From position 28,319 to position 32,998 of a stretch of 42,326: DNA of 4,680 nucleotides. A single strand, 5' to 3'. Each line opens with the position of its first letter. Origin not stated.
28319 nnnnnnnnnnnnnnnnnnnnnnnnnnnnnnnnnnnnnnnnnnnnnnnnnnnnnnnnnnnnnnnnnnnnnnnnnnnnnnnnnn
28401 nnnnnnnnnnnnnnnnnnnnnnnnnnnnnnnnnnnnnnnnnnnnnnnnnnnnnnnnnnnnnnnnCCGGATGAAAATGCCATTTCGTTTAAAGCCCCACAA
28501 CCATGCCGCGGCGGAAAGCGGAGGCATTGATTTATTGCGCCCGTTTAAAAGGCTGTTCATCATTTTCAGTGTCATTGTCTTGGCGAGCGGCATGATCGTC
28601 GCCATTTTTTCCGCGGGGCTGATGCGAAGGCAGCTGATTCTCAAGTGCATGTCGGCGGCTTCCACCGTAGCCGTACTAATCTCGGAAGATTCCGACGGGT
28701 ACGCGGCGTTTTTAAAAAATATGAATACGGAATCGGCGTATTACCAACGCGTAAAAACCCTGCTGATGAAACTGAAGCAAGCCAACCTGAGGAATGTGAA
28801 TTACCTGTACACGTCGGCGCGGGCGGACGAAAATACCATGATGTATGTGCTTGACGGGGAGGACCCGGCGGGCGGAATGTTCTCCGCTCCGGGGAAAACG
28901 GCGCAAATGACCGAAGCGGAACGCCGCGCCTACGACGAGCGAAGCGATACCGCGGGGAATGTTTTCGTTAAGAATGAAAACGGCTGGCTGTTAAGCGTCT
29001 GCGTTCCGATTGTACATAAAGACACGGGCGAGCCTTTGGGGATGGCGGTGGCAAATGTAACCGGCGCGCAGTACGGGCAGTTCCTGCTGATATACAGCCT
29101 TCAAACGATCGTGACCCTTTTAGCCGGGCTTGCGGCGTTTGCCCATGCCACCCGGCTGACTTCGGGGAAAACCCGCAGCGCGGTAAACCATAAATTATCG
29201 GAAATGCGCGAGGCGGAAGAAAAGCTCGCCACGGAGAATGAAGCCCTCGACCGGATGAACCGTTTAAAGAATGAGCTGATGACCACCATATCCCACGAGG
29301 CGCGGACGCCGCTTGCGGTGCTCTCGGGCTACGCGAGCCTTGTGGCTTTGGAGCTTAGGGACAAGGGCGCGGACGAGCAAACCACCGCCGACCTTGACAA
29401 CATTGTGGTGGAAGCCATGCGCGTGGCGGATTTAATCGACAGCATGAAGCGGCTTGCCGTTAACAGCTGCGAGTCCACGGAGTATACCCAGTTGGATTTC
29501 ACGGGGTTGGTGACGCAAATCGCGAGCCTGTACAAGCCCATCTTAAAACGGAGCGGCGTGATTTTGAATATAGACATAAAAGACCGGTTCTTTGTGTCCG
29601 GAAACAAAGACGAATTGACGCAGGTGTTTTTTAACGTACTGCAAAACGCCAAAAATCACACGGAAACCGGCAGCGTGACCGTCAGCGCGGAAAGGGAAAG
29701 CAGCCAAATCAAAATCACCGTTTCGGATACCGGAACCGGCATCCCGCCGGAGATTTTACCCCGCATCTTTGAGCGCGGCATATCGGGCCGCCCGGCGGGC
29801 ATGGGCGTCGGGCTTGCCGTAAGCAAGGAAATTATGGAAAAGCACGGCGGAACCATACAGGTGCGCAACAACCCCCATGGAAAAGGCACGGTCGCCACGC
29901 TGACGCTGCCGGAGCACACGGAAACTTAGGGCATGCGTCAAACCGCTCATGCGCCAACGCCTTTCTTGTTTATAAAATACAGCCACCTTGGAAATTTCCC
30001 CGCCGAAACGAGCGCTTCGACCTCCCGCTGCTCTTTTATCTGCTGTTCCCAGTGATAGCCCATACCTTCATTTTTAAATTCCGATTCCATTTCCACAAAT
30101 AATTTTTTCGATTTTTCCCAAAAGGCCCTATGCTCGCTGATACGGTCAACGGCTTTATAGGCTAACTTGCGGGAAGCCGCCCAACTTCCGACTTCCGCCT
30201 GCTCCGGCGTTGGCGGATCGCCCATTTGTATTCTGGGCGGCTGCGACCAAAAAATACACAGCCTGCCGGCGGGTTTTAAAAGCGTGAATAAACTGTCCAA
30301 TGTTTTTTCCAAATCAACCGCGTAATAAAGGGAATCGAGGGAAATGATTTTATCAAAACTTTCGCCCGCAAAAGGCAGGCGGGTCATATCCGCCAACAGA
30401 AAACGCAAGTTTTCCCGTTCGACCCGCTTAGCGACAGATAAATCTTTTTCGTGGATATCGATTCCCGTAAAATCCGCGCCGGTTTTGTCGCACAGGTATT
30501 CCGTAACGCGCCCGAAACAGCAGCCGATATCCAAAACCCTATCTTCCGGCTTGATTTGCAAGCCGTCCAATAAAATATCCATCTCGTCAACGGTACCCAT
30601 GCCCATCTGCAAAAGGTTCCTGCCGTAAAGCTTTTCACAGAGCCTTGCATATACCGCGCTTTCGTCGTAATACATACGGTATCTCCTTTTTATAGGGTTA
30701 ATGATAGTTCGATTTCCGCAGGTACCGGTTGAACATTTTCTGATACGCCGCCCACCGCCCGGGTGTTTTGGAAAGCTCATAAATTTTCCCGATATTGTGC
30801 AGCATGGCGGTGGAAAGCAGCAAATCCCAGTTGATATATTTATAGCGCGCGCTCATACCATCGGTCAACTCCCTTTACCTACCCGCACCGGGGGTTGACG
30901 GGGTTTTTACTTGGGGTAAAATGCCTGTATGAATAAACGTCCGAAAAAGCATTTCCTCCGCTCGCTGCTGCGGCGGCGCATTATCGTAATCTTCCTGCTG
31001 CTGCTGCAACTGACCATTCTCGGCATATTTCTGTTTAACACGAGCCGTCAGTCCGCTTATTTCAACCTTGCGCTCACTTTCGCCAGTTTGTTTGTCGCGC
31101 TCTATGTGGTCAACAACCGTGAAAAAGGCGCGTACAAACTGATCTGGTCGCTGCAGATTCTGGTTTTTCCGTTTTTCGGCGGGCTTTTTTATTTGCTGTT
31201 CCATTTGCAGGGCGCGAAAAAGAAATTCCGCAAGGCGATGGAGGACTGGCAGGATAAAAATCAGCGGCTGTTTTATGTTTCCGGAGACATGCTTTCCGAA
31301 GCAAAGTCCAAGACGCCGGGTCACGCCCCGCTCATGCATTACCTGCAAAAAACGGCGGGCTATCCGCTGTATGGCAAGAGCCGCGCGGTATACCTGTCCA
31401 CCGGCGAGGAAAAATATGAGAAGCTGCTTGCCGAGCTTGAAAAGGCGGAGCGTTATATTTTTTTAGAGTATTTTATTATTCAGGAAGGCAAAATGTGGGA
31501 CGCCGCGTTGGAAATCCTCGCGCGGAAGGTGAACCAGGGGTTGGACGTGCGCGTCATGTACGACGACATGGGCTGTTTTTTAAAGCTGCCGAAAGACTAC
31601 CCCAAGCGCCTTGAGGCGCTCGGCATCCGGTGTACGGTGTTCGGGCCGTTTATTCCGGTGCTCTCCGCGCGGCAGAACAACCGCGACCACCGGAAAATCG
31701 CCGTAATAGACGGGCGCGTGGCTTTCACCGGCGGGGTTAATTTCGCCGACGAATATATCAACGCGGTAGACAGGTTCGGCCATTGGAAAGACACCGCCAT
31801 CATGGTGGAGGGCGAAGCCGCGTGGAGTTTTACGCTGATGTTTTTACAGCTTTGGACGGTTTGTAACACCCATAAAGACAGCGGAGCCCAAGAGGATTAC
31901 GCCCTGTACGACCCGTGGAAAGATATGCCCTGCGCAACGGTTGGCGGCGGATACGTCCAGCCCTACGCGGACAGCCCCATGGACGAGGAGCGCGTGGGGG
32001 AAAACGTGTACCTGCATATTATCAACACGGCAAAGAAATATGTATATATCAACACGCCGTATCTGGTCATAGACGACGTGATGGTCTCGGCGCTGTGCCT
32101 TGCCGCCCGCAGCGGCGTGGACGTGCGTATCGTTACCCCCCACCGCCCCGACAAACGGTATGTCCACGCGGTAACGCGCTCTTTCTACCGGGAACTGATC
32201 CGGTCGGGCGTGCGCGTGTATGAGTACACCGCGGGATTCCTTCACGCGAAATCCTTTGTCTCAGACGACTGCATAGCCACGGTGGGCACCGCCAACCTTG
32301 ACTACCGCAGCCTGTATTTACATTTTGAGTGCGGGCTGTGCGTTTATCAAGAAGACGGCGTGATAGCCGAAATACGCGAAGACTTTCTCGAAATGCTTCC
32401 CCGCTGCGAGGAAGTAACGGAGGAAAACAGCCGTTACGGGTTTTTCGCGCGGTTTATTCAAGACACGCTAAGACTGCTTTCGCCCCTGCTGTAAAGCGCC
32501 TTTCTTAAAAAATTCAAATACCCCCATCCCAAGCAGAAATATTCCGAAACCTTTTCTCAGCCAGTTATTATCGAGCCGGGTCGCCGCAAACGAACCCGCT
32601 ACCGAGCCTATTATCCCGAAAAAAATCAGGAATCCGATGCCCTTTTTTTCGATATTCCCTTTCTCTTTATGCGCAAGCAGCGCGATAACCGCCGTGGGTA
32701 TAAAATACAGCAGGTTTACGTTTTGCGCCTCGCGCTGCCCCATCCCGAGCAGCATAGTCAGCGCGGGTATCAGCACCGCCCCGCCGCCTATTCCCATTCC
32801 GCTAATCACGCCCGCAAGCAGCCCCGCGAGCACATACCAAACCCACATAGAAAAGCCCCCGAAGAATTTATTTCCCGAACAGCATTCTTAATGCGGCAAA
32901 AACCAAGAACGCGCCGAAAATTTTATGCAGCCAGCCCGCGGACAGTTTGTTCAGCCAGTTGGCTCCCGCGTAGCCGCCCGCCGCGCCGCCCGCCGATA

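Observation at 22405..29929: Six translationally coupled genes: tautomerase, ThDP enzyme, 4xDUF1566, RCC1 propeller, DJ-1/PfpI, Cache histidine kinase (candidate undescribed system B)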

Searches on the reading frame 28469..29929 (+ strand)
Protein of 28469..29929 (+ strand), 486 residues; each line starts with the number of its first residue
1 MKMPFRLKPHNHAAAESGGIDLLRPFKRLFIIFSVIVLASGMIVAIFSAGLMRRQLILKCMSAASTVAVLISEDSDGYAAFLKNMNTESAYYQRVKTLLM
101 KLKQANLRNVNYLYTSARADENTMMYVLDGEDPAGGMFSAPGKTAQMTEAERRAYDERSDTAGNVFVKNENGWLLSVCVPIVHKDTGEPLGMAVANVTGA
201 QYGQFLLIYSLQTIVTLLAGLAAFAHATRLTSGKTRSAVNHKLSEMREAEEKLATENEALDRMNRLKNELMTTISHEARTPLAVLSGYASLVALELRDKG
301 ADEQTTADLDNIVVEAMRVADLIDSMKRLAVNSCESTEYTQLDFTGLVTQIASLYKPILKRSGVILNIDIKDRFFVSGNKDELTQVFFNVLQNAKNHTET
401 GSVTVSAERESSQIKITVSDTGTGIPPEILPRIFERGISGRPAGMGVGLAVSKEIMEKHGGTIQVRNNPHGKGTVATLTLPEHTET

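Call 3: search_protein_families(library=pfam, proteins=[window:28469-29929:+], max_evalue=0.01)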
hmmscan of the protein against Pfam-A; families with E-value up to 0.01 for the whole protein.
window:28469-29929:+ (486 aa): 3 families
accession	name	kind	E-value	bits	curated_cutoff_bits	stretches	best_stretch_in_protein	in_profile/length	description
PF02518.31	HATPase_c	-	8.1e-26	91.1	26.4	1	379-482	2-109/111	Histidine kinase-, DNA gyrase B-, and HSP90-like ATPase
PF00512.31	HisKA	-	1e-09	38.8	26.9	1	267-329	2-60/66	His Kinase A (phospho-acceptor) domain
PF13581.12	HATPase_c_2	-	1.2e-06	29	27.4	1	387-478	40-125/127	Histidine kinase-like ATPase domain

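Call 25: search_protein_families(library=ncbifam, proteins=[window:28469-29929:+], max_evalue=0.001)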
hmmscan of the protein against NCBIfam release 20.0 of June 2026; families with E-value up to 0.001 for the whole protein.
window:28469-29929:+ (486 aa): 84 families (the best 25 are shown)
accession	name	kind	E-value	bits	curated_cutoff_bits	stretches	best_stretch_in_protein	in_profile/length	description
NF046044.1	PnpS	equivalog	9e-40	136.9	400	1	258-481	161-390/390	two-component system histidine kinase PnpS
TIGR02966.1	phoR_proteo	equivalog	3.4e-36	124.9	334.2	1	259-477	106-330/333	phosphate regulon sensor histidine kinase PhoR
NF008468.0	PRK11360.1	equivalog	1e-33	116.6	646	1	258-484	385-610/616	two-component system sensor histidine kinase AtoS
NF012163.2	BaeS_SmeS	equivalog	7.5e-33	114.1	500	1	208-480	169-456/457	sensor histidine kinase efflux regulator BaeS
NF008312.0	PRK11100.1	equivalog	1.6e-32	113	356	1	225-483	215-475/477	two-component system sensor histidine kinase CreC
NF033091.0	HK_VanS_ACDEFG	equivalog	4.4e-31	108.1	400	1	244-468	51-282/293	vancomycin resistance histidine kinase VanS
NF033092.0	HK_WalK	equivalog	2.6e-29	102.3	725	1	261-481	366-593/594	cell wall metabolism sensor histidine kinase WalK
NF007688.0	PRK10364.1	equivalog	3.8e-29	101.7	479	1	204-484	194-453/460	two-component system sensor histidine kinase ZraS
NF007837.0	PRK10549.1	equivalog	6.6e-29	100.9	603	1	237-484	213-460/466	envelope stress sensor histidine kinase BaeS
NF008302.0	PRK11091.1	equivalog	1.3e-26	93.1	838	1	256-481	272-504/779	aerobic respiration two-component sensor histidine kinase ArcB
TIGR01386.1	cztS_silS_copS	subfamily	1.4e-26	93.5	292.55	1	95-473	64-450/457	heavy metal sensor histidine kinase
NF006800.0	PRK09303.1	equivalog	1.4e-26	93.3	342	1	236-482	120-377/383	histidine kinase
NF041880.1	EPS_EpsF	equivalog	4.3e-26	91.5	900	1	258-475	265-486/492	response regulator EpsF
NF041210.1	his_kin_PieS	equivalog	3.6e-25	88.9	850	1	244-484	227-472/474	two component system sensor histidine kinase PieS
NF007793.0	PRK10490.1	equivalog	1.1e-24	86.6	1123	1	248-484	651-884/895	two-component system sensor histidine kinase KdpD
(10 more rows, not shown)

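Call 46: search_protein_families(library=padloc, proteins=[window:28469-29929:+], max_evalue=0.001)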
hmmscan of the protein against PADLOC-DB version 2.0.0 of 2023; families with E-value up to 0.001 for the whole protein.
window:28469-29929:+ (486 aa): 1 family
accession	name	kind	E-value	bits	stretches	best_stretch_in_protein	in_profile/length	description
PDLC04647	PDC-M43B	-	3.2e-05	21.1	1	386-469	231-321/347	-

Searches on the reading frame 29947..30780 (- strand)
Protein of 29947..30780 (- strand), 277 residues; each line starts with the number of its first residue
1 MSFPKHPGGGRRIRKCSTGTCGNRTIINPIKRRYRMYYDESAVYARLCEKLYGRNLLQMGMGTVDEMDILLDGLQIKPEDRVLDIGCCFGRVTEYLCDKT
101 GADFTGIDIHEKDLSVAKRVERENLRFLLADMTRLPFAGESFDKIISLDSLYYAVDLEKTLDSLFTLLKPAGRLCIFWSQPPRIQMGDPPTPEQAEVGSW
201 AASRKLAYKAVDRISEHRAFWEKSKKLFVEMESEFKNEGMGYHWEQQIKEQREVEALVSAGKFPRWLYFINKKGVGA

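Call 3: search_protein_families(library=pfam, proteins=[window:29947-30780:-], max_evalue=0.01)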
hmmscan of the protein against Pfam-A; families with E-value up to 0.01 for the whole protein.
window:29947-30780:- (277 aa): 10 families
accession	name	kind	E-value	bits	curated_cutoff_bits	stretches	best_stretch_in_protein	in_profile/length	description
PF08241.18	Methyltransf_11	-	1.8e-19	70.6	21.2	1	83-176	1-95/95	Methyltransferase domain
PF13847.12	Methyltransf_31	-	1.9e-17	63.7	27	1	77-176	2-109/145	Methyltransferase domain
PF13649.12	Methyltransf_25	-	3.4e-17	63.4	27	1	82-172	1-97/97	Methyltransferase domain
PF08242.18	Methyltransf_12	-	1.7e-10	41.9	30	1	83-174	1-98/98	Methyltransferase domain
PF13489.12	Methyltransf_23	-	2.3e-09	37.6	27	1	76-175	20-115/164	Methyltransferase domain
PF01209.24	Ubie_methyltran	-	1.1e-07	31.9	20.1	1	77-180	46-156/233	ubiE/COQ5 methyltransferase family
PF02353.26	CMAS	-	1e-06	28.7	27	1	34-150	21-136/273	Mycolic acid cyclopropane synthetase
PF05401.17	NodS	-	4e-05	24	24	1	81-178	46-145/201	Nodulation protein S (NodS)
PF01728.25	FtsJ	-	0.00047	20.6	24.1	1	75-136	17-79/181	FtsJ-like methyltransferase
PF07021.18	MetW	-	0.0041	17.2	21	1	76-155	11-89/193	Methionine biosynthesis protein MetW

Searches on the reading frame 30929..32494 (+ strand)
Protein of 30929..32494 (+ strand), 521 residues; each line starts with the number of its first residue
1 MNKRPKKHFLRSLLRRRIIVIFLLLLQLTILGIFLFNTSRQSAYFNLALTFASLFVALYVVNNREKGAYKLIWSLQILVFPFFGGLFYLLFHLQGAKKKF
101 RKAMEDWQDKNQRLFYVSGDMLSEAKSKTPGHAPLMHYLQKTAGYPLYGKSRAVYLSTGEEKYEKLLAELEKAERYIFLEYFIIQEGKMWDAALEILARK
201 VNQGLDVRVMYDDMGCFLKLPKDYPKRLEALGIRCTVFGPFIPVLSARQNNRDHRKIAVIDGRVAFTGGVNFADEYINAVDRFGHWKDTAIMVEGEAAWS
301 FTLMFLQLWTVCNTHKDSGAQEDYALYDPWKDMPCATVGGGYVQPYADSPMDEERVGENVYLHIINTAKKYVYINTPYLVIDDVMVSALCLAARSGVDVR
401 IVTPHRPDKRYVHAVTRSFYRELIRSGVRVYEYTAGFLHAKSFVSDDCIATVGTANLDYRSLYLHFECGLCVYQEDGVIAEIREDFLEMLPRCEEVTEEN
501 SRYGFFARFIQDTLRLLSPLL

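Call 3: search_protein_families(library=pfam, proteins=[window:30929-32494:+], max_evalue=0.01)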
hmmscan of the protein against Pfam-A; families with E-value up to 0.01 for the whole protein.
window:30929-32494:+ (521 aa): 3 families
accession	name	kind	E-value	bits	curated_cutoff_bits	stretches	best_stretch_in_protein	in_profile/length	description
PF13091.12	PLDc_2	-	2.8e-37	127.9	27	2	362-489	2-131/132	PLD-like domain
PF00614.28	PLDc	-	8.4e-15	54.5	21.9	2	250-276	2-28/28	Phospholipase D Active site motif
PF13396.11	PLDc_N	-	9.7e-07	29.1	23.3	1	53-91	3-40/42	Phospholipase_D-nuclease N-terminal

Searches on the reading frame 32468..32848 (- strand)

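Call 8: search_protein_families(library=pfam, proteins=[window:32468-32848:-], max_evalue=0.001)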
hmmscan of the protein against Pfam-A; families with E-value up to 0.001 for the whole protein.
window:32468-32848:- (126 aa): 1 family
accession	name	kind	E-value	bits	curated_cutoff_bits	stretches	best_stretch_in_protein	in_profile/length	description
PF01925.25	TauE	-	1.2e-22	81.2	32.6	1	6-118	2-113/237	Sulfite exporter TauE/SafE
